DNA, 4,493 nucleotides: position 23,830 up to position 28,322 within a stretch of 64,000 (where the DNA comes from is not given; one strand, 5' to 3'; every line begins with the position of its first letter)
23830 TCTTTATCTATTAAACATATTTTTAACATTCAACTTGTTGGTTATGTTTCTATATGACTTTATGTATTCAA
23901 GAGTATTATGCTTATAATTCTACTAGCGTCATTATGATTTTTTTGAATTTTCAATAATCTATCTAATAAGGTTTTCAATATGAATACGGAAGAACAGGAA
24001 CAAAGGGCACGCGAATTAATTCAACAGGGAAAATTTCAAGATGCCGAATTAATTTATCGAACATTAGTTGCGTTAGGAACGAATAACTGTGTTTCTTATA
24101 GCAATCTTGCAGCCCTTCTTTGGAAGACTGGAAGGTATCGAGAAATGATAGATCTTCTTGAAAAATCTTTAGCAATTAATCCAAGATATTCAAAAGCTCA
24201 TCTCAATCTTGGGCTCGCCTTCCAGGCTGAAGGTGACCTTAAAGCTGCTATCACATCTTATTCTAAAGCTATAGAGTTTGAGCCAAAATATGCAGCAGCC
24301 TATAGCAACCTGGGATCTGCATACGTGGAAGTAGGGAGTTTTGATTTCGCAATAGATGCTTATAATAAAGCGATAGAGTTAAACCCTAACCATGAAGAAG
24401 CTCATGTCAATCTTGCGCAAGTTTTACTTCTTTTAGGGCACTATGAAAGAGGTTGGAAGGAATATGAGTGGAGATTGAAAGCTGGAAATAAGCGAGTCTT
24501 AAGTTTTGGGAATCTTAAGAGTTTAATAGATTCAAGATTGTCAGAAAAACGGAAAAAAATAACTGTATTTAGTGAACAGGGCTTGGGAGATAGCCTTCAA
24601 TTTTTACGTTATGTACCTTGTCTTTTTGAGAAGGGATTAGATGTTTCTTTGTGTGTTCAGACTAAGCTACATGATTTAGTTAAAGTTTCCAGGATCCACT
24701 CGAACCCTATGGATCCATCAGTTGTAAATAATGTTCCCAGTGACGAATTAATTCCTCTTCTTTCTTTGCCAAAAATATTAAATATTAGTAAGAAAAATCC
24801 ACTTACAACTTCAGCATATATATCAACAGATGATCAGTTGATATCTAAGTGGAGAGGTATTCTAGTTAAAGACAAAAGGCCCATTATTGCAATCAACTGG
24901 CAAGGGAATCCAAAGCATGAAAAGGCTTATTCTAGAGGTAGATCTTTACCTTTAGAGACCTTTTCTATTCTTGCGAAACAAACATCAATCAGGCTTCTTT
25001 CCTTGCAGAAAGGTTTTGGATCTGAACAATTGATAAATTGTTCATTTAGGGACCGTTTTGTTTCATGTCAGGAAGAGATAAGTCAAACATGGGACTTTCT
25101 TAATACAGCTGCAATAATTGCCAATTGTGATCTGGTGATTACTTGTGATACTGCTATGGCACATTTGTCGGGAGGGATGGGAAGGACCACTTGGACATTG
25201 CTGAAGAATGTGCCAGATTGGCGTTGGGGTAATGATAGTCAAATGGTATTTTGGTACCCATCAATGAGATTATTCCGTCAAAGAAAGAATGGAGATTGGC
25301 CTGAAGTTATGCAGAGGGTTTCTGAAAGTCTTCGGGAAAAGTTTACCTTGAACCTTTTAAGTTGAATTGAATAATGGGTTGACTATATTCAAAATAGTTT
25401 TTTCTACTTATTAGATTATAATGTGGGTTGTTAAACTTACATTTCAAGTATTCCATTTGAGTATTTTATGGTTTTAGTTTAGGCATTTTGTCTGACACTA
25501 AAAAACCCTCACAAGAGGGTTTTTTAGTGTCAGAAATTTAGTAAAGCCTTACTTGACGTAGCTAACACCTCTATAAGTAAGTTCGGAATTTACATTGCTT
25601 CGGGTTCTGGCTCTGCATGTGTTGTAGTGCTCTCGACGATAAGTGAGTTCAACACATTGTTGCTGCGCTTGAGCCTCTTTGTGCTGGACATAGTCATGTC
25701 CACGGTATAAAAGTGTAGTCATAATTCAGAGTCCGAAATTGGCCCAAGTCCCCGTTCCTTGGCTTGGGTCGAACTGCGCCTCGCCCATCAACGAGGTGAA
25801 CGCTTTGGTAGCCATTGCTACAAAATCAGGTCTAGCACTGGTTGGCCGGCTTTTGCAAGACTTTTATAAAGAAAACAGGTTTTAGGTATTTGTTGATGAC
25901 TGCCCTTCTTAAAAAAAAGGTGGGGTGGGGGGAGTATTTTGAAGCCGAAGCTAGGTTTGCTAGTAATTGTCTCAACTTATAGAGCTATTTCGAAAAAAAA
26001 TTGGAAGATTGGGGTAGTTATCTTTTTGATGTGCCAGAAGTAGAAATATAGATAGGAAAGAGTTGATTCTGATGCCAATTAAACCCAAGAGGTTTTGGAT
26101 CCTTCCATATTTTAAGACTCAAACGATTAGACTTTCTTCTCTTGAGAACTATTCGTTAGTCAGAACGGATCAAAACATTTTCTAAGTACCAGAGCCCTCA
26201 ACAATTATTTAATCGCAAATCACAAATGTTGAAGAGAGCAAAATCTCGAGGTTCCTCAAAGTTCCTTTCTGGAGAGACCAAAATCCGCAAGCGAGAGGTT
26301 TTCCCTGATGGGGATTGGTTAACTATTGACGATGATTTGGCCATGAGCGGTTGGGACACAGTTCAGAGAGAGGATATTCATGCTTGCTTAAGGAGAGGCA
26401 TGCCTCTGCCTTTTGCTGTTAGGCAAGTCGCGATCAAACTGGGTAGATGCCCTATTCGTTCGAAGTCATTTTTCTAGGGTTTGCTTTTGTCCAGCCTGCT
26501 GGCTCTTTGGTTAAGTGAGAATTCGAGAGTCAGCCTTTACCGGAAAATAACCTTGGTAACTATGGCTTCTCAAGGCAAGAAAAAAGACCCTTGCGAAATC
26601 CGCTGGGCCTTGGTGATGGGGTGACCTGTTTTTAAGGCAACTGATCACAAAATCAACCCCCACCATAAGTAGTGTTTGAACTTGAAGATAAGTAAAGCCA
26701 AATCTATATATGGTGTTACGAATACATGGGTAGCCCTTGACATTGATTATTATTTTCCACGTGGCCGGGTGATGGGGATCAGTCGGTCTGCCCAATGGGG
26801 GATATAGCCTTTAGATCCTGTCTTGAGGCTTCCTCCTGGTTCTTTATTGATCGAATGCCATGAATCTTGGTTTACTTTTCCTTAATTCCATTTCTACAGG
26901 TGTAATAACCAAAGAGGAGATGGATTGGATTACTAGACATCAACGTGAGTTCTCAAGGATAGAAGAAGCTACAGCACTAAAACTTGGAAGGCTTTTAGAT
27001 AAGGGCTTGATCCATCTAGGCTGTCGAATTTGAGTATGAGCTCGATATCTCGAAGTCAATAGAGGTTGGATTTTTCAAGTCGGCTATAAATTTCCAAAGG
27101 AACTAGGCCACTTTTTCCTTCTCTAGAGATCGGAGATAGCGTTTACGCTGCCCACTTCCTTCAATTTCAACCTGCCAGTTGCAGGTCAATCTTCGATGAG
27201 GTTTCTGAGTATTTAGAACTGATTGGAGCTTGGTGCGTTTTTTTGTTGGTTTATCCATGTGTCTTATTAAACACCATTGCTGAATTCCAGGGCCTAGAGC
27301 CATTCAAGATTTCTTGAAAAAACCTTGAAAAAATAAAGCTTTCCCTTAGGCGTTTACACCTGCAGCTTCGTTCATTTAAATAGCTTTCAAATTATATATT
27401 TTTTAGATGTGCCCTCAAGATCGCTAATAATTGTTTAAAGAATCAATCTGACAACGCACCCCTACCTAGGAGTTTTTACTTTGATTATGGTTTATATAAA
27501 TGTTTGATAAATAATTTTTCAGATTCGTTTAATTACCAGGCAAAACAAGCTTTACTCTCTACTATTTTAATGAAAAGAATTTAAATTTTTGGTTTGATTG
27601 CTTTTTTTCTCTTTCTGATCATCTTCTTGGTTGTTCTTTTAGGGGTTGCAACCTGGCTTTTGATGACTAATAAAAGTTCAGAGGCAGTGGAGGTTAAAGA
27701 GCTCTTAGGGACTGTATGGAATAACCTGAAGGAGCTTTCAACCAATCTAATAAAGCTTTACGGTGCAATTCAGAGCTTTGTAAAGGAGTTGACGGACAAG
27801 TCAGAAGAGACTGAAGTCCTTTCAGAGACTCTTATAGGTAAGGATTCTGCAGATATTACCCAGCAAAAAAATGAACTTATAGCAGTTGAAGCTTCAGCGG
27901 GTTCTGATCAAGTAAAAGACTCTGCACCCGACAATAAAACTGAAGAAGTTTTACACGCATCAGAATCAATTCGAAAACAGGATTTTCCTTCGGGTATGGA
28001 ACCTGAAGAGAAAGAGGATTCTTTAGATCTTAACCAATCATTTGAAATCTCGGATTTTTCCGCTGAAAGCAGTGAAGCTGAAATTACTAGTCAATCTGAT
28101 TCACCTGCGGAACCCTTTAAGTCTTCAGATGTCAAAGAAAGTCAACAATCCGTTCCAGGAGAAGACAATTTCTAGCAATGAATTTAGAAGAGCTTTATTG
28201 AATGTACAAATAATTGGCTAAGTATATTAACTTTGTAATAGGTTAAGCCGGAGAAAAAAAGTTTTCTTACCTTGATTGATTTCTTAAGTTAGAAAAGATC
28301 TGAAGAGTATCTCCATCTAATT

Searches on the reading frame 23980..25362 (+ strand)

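Call 69: search_protein_families(library=pfam, proteins=[window:23980-25362:+], max_evalue=0.01)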
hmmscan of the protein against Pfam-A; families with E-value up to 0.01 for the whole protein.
window:23980-25362:+ (461 aa): 25 families
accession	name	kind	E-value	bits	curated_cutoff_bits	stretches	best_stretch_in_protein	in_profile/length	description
PF13414.12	TPR_11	-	1.9e-25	88.7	26.8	3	83-119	6-42/42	TPR repeat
PF00515.34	TPR_1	-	2.2e-25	87.8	27.8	2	105-138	1-34/34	Tetratricopeptide repeat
PF07719.23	TPR_2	-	2.9e-21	74.2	27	2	105-138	1-34/34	Tetratricopeptide repeat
PF13431.12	TPR_17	-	9.6e-20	69.6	24.4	3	127-157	1-31/34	Tetratricopeptide repeat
PF13181.12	TPR_8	-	7.1e-19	66.7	25.7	3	105-138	1-34/34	Tetratricopeptide repeat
PF14559.12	TPR_19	-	3.3e-15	56.6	25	2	119-157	5-43/68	Tetratricopeptide repeat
PF13428.12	TPR_14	-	4.4e-15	55.1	23.5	2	107-148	3-44/44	Tetratricopeptide repeat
PF13432.12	TPR_16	-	5.4e-15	55.9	32.7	2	43-102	3-62/65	Tetratricopeptide repeat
PF13424.12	TPR_12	-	1.2e-14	54.6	30.1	2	39-99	5-73/77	Tetratricopeptide repeat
PF13176.12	TPR_7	-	9.7e-14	50.7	27.9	1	39-67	1-29/36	Tetratricopeptide repeat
PF12895.13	ANAPC3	-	1.6e-08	35.1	27.2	1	86-159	4-76/82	Anaphase-promoting complex, cyclosome, subunit 3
PF23914.1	TPR_CcmH_CycH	-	6.8e-08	32.9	42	1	101-153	46-98/158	Cytochrome c-type biogenesis protein H TPR domain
PF13374.12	TPR_10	-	2.2e-05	24.8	27.5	1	39-66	4-31/42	Tetratricopeptide repeat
PF24575.1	TPR_Slam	-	3.3e-05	24.7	35.2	0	118-150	60-92/104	Surface lipoprotein assembly modifier, N-terminal TPR repeats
PF03704.23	BTAD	-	6.3e-05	23.8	22.1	0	30-97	55-122/146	Bacterial transcriptional activator domain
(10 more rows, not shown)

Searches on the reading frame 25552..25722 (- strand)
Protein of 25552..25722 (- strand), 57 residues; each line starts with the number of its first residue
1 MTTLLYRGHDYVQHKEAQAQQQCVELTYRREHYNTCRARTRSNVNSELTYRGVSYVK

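Call 69: search_protein_families(library=pfam, proteins=[window:25552-25722:-], max_evalue=0.01)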
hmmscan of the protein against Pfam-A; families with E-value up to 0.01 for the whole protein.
window:25552-25722:- (57 aa): 1 family
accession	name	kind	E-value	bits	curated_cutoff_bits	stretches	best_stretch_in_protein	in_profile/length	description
PF14105.11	DUF4278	-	6.1e-10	39.8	25.3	1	3-55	2-57/57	Domain of unknown function (DUF4278)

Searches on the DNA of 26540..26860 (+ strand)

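Call 25: search_dna_similar(query=window:26560-26810:+, collection=phages, mode=distant, max_evalue=0.01)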
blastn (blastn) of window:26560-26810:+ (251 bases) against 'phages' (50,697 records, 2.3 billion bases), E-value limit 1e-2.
No match.

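Call 92: search_rna_families(source=window, start=26540, end=26860, threshold=evalue, max_evalue=10)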
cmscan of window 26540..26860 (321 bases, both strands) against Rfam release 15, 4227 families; matches with E-value up to 10: 4.
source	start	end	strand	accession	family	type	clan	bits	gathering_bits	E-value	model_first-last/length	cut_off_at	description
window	26679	26748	+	RF02296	TtnuCD20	Gene; snRNA; snoRNA; CD-box;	-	14.8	80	7.8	1-66/66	no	Tetrahymena snoRNA TtnuCD20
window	26622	26656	-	RF02929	algC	Cis-reg;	-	14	33.8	5.3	1-52/52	no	algC RNA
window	26610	26726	+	RF00035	OxyS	Gene; sRNA;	-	13.7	75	1.7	1-110/110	no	OxyS RNA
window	26571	26645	-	RF00519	suhB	Gene; sRNA;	CL00108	11.8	41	7.6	1-77/77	no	Makes More Granules Regulator RNA (mmgR)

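Call 94: build_rna_model(alignment_id=A4, structure=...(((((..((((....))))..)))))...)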
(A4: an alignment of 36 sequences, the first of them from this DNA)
Model R1 built from alignment A4 (36 sequences, 32 columns); structure: as given.
model positions 32; base pairs 9; branch points 0; effective number of sequences 36; information 1.195 bits per position. Calibrated on 0.2 Mb of random sequence (short: E-values are rough).
structure used (alignment columns):
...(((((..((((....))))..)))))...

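Call 95: search_with_rna_model(model_id=R1, source=window, filters=off, max_evalue=10, show_alignments=6)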
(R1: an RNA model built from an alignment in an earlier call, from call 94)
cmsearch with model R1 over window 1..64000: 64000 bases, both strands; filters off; matches with E-value up to 10: 13.
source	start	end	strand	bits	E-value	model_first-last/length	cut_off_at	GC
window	26760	26791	+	42.2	2.7e-08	1-32/32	no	0.69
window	29608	29639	+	37.4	4.3e-07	1-32/32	no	0.62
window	19519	19552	+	21.2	0.0052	1-32/32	no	0.5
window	8568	8598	+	10.6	2.5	1-32/32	no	0.52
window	39918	39936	+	10.5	2.7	1-32/32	no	0.47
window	63434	63470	+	10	3.6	1-32/32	no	0.41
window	45391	45411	+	9.8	3.9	1-32/32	no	0.52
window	60190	60216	-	9.8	4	1-32/32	no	0.52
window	4902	4929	+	9.7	4.4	1-32/32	no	0.39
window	26306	26319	+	8.9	7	11-24/32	no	0.5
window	19369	19387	+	8.8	7.1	8-25/32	no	0.47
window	49085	49100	+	8.4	9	1-32/32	no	0.5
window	33692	33732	+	8.4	9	1-32/32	no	0.24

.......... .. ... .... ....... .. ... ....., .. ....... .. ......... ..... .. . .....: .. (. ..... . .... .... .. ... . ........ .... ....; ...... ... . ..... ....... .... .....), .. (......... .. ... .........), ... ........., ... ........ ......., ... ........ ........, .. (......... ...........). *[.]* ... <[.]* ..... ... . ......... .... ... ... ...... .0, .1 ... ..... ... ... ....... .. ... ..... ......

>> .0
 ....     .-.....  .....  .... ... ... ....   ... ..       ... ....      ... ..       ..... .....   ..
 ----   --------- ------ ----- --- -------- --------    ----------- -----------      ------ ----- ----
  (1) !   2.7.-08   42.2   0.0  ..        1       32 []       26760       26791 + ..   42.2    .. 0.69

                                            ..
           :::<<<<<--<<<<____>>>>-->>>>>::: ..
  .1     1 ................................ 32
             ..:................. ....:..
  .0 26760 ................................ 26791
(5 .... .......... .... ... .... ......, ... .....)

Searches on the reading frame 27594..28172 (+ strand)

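Call 69: search_protein_families(library=pfam, proteins=[window:27594-28172:+], max_evalue=0.01)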
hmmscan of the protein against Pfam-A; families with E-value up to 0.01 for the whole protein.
window:27594-28172:+ (193 aa): 1 family
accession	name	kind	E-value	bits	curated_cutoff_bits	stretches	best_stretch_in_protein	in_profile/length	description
PF18982.5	JetA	-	0.0028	16.7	26.2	1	23-80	112-168/434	Wadjet protein JetA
